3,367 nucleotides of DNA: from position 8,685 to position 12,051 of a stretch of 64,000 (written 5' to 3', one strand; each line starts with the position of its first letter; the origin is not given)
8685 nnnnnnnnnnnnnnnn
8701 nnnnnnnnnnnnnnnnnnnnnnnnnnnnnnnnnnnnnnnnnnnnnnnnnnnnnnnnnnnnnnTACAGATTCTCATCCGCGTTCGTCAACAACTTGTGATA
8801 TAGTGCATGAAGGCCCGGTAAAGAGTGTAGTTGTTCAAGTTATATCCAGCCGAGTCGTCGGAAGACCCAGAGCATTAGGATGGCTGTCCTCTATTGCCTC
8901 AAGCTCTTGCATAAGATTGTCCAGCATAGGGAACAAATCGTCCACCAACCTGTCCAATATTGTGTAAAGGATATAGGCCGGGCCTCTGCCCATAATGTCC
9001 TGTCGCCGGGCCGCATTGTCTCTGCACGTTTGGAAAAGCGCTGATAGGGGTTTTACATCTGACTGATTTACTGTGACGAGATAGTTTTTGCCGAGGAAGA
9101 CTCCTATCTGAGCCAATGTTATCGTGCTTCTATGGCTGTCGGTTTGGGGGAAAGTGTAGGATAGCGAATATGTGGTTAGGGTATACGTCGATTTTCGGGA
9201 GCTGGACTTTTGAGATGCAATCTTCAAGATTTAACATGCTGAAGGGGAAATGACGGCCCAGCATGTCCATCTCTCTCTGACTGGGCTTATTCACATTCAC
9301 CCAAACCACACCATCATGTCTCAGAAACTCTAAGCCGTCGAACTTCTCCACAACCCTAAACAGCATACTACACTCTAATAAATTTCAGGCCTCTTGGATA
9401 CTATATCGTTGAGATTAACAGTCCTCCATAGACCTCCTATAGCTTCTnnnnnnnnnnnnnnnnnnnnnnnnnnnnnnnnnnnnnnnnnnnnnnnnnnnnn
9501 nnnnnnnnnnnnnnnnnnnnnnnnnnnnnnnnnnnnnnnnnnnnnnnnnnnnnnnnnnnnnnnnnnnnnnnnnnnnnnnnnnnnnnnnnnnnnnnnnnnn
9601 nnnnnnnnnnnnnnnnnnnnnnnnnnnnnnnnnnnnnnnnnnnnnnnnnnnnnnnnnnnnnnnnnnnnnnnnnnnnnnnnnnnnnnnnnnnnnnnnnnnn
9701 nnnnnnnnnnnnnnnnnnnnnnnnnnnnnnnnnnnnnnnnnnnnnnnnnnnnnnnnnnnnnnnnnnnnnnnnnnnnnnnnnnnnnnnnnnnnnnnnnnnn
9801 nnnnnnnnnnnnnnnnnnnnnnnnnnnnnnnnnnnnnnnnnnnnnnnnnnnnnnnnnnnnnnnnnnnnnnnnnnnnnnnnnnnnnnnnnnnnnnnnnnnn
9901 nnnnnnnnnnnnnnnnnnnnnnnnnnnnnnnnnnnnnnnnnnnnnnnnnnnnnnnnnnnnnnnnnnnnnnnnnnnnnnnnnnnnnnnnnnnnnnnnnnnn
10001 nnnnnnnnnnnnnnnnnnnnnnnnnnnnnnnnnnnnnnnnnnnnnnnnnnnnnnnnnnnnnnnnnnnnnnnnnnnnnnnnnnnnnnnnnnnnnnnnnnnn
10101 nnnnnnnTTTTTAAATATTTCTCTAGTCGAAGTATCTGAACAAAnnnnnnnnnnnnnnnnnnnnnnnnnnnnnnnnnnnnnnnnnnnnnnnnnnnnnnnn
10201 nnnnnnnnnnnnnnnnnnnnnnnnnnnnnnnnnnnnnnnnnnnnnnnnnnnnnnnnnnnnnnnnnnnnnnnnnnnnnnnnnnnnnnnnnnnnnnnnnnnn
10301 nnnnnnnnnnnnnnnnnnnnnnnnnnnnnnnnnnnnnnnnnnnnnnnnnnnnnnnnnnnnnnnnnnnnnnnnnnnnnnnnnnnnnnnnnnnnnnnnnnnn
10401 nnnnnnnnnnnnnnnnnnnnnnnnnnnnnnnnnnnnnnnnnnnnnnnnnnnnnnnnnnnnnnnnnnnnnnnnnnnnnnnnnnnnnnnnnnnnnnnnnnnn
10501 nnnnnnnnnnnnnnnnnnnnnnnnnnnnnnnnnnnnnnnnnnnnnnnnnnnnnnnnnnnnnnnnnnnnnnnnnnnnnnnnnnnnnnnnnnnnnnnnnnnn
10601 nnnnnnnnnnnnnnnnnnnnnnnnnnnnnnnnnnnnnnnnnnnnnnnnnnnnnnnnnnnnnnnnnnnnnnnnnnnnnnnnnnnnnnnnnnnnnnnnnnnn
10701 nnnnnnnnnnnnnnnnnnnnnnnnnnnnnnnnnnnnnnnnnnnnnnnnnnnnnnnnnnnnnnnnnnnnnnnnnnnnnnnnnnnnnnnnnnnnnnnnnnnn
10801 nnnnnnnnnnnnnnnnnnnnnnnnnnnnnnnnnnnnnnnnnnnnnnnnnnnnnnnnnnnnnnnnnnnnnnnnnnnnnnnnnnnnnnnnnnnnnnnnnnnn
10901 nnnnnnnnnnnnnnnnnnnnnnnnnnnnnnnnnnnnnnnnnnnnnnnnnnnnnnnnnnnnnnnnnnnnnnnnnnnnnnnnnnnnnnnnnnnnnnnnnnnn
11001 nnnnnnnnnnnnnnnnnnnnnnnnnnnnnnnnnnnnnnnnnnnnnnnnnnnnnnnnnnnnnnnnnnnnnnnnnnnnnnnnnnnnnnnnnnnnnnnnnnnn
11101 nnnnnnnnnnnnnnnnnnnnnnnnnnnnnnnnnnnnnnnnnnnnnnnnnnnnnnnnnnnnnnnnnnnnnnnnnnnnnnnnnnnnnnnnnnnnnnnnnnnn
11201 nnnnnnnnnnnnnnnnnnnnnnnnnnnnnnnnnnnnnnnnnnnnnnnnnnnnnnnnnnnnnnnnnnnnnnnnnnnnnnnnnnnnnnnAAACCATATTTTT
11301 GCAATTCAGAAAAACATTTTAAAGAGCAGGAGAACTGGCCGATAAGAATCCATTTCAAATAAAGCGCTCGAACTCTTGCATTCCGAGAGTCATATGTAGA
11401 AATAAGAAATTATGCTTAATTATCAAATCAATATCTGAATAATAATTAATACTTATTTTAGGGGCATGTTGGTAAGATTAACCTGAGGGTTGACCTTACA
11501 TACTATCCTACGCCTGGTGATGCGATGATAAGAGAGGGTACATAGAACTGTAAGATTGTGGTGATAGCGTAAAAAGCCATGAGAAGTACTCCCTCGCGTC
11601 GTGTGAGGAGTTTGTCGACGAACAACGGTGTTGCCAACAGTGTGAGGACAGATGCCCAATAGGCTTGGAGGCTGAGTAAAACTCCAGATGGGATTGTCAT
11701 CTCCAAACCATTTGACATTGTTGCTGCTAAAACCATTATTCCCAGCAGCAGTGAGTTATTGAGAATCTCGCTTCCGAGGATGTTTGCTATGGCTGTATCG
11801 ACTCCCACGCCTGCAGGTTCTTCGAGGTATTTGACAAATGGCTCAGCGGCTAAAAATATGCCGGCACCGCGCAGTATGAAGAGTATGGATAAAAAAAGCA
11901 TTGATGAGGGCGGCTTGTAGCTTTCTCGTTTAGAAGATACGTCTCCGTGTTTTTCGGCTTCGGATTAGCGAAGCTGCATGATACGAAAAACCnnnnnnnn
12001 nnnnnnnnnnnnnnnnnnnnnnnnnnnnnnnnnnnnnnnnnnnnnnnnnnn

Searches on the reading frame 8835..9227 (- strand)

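Call 37: search_protein_families(library=pfam, proteins=[window:8835-9227:-], max_evalue=0.001)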
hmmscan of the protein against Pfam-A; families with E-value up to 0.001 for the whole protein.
window:8835-9227:- (130 aa): 1 family
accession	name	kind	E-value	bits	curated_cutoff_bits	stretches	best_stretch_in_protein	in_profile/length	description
PF01544.23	CorA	-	1.1e-11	45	27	1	19-115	51-140/292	CorA-like Mg2+ transporter protein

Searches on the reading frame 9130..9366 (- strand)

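Call 37: search_protein_families(library=pfam, proteins=[window:9130-9366:-], max_evalue=0.001)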
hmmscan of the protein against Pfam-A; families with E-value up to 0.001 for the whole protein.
window:9130-9366:- (78 aa): 1 family
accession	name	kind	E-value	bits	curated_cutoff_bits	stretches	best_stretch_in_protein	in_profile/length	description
PF01544.23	CorA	-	1.4e-06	28.3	27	1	18-75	2-59/292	CorA-like Mg2+ transporter protein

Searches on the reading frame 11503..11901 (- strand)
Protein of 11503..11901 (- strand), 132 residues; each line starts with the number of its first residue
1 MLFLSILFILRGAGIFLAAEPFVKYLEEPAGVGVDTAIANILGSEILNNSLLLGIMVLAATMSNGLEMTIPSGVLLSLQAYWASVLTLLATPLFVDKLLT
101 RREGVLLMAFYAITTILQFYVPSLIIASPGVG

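Call 17: search_protein_families(library=pfam, proteins=[window:11503-11901:-], max_evalue=0.001)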
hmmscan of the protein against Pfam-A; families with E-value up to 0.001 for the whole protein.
window:11503-11901:- (132 aa): 1 family
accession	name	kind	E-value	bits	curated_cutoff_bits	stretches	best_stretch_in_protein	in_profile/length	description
PF01699.29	Na_Ca_ex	-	3.1e-09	37.4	24.9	1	34-119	64-150/151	Sodium/calcium exchanger protein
